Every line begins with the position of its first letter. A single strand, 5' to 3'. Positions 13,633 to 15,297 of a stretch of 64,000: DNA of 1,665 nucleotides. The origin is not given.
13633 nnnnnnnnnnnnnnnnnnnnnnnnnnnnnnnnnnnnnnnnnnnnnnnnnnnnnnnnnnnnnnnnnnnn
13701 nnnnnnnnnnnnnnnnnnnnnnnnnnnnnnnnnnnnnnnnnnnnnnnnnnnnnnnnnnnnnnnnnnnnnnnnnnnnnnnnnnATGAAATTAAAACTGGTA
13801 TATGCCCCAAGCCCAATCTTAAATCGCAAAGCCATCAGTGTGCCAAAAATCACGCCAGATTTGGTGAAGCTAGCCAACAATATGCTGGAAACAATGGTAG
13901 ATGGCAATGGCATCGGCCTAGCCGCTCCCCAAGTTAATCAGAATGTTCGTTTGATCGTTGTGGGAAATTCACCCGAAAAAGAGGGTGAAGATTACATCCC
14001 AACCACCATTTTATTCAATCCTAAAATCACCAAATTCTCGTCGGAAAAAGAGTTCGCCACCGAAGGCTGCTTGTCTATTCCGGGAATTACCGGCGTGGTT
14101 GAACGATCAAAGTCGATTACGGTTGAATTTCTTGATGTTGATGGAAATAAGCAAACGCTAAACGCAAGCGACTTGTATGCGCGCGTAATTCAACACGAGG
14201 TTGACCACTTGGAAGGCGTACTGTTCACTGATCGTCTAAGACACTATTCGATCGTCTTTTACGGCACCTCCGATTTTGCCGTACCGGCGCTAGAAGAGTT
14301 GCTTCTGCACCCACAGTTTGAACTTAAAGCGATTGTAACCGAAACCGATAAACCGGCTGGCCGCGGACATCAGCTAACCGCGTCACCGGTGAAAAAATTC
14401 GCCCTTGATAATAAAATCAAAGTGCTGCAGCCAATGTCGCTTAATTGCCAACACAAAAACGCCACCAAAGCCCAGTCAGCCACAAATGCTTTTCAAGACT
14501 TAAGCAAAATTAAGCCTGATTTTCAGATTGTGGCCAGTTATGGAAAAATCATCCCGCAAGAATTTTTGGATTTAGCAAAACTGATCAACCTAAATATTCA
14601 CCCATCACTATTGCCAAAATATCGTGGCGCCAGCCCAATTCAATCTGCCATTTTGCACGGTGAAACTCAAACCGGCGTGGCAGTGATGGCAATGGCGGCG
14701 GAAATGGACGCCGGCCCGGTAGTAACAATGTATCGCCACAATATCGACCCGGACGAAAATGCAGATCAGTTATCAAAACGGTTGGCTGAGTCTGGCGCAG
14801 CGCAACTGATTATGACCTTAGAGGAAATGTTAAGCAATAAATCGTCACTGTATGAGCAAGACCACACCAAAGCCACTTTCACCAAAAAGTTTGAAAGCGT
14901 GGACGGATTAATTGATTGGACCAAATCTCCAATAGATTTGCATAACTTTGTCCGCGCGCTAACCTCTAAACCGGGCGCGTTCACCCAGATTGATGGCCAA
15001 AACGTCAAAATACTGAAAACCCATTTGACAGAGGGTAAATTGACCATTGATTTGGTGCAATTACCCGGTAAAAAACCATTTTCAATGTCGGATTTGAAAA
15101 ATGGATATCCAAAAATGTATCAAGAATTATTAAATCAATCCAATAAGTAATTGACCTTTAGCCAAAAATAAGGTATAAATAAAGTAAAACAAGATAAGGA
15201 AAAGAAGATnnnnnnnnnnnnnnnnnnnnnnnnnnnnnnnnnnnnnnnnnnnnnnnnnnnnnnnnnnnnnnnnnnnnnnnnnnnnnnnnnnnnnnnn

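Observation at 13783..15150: Single-ORF fusion of peptide deformylase and methionyl-tRNA formyltransferase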

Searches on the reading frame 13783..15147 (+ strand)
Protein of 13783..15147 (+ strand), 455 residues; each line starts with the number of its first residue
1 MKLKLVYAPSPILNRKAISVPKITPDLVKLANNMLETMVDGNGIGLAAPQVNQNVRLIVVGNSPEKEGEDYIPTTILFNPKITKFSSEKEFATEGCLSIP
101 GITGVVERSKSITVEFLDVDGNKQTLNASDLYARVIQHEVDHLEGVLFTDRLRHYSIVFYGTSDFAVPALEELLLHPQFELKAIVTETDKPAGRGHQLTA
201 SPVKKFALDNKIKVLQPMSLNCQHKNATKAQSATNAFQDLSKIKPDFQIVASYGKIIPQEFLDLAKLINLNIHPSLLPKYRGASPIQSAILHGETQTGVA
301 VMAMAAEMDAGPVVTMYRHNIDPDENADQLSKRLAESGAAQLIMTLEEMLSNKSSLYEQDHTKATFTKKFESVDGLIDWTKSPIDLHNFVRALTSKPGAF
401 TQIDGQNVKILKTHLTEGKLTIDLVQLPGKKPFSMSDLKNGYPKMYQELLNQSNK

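Call 3: search_protein_families(library=pfam, proteins=[window:13783-15147:+], max_evalue=0.01)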
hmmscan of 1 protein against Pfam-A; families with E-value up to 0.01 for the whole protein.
window:13783-15147:+ (455 aa): 3 families
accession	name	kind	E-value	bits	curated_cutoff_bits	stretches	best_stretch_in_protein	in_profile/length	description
PF01327.26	Pep_deformylase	-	1.2e-47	161.9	22.8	1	3-154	2-152/156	Polypeptide deformylase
PF00551.24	Formyl_trans_N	-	5.8e-36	124.4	26.1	1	159-343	6-178/181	Formyl transferase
PF02911.23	Formyl_trans_C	-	2.3e-13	50.6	21.1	1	373-417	5-49/100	Formyl transferase, C-terminal domain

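Call 4: search_protein_families(library=ncbifam, proteins=[window:13783-15147:+], max_evalue=0.01)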
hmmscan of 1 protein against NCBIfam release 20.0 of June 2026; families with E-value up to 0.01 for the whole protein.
window:13783-15147:+ (455 aa): 13 families
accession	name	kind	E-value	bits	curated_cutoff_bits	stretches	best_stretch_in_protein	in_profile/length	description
TIGR00460.1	fmt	equivalog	6.5e-71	239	201.5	1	156-415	2-250/315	methionyl-tRNA formyltransferase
NF001159.1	PRK00150.1-3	subfamily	4.4e-47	159.7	125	1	3-154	3-152/167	peptide deformylase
TIGR00079.1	pept_deformyl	equivalog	4.3e-42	143.4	103.95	1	4-155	3-150/161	peptide deformylase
NF005414.0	PRK06988.1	equivalog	6.6e-41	140.3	316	1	157-421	5-255/311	formyltransferase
NF005998.1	PRK08125.1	equivalog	3.5e-38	131.4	777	1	168-418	14-250/649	bifunctional UDP-4-amino-4-deoxy-L-arabinose formyltransferase/UDP-glucuronic acid oxidase ArnA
NF009484.0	PRK12846.1-5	equivalog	1.3e-29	103.1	190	1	4-153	5-148/165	peptide deformylase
NF011189.0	PRK14595.1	equivalog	1.1e-26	93.5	232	1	4-154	5-148/162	peptide deformylase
NF009483.0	PRK12846.1-4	equivalog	4e-21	75.5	267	1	6-152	7-156/193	peptide deformylase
TIGR00639.1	PurN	equivalog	1.9e-19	70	150.1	1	223-351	57-186/192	phosphoribosylglycinamide formyltransferase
NF006670.0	PRK09218.1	equivalog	2.2e-18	66.6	162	1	29-147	25-135/136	peptide deformylase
NF004684.0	PRK06027.1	subfamily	4.4e-12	46.3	223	1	223-335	144-256/286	formyltetrahydrofolate deformylase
TIGR00655.1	PurU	equivalog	2.5e-11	43.7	285.95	1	222-333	138-249/280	formyltetrahydrofolate deformylase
NF005755.0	PRK07579.1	equivalog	3.3e-05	23.8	238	1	267-394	86-214/245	dTDP-4-amino-4,6-dideoxyglucose formyltransferase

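Call 5: search_solved_structures(query=window:13783-15147:+, show_alignments=2)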
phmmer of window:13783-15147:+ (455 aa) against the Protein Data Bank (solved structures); distinct sequences matched with E-value up to 0.001: 133 (the best 60 are shown).
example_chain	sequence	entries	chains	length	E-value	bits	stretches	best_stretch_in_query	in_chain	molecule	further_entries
3tqq_A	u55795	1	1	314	8.1e-46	160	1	156-420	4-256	Methionyl-tRNA formyltransferase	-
5uai_A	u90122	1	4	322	9.6e-42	146.6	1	156-419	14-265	Methionyl-tRNA formyltransferase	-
4iqf_A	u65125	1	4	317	1.3e-41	146.1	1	156-410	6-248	Methionyl-tRNA formyltransferase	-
3r8x_A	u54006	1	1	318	9.8e-41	143.3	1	156-414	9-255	Methionyl-tRNA formyltransferase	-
1fmt_A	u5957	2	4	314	1.1e-40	143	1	156-415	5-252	METHIONYL-TRNA FMET FORMYLTRANSFERASE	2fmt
3q0i_A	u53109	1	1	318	4.6e-40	141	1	156-412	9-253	Methionyl-tRNA formyltransferase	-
4dr8_A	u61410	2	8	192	1.6e-29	106.3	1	3-154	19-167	Peptide deformylase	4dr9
3cpm_A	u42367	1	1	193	1.4e-27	99.9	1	3-153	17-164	Peptide deformylase, chloroplast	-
1rqc_A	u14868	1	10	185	7.4e-27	97.5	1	3-153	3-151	formylmethionine deformylase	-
1rl4_A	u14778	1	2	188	7.8e-27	97.5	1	3-153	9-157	formylmethionine deformylase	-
3m6o_A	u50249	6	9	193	9e-27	97.3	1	4-153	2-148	Peptide deformylase 1B | Peptide deformylase 1B, chloroplastic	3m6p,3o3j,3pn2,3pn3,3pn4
3uwa_A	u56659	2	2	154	1.2e-26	96.8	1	13-151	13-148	RIIA-RIIB membrane-associated protein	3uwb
5kob_A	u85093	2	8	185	6.7e-26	94.4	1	23-161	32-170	Peptide deformylase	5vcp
3m6q_A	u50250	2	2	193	1.2e-25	93.6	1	4-153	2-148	Peptide deformylase 1B | Peptide deformylase 1B, chloroplastic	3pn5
3m6r_A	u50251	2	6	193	1.6e-25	93.1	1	4-153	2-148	Peptide deformylase 1B | Peptide deformylase 1B, chloroplastic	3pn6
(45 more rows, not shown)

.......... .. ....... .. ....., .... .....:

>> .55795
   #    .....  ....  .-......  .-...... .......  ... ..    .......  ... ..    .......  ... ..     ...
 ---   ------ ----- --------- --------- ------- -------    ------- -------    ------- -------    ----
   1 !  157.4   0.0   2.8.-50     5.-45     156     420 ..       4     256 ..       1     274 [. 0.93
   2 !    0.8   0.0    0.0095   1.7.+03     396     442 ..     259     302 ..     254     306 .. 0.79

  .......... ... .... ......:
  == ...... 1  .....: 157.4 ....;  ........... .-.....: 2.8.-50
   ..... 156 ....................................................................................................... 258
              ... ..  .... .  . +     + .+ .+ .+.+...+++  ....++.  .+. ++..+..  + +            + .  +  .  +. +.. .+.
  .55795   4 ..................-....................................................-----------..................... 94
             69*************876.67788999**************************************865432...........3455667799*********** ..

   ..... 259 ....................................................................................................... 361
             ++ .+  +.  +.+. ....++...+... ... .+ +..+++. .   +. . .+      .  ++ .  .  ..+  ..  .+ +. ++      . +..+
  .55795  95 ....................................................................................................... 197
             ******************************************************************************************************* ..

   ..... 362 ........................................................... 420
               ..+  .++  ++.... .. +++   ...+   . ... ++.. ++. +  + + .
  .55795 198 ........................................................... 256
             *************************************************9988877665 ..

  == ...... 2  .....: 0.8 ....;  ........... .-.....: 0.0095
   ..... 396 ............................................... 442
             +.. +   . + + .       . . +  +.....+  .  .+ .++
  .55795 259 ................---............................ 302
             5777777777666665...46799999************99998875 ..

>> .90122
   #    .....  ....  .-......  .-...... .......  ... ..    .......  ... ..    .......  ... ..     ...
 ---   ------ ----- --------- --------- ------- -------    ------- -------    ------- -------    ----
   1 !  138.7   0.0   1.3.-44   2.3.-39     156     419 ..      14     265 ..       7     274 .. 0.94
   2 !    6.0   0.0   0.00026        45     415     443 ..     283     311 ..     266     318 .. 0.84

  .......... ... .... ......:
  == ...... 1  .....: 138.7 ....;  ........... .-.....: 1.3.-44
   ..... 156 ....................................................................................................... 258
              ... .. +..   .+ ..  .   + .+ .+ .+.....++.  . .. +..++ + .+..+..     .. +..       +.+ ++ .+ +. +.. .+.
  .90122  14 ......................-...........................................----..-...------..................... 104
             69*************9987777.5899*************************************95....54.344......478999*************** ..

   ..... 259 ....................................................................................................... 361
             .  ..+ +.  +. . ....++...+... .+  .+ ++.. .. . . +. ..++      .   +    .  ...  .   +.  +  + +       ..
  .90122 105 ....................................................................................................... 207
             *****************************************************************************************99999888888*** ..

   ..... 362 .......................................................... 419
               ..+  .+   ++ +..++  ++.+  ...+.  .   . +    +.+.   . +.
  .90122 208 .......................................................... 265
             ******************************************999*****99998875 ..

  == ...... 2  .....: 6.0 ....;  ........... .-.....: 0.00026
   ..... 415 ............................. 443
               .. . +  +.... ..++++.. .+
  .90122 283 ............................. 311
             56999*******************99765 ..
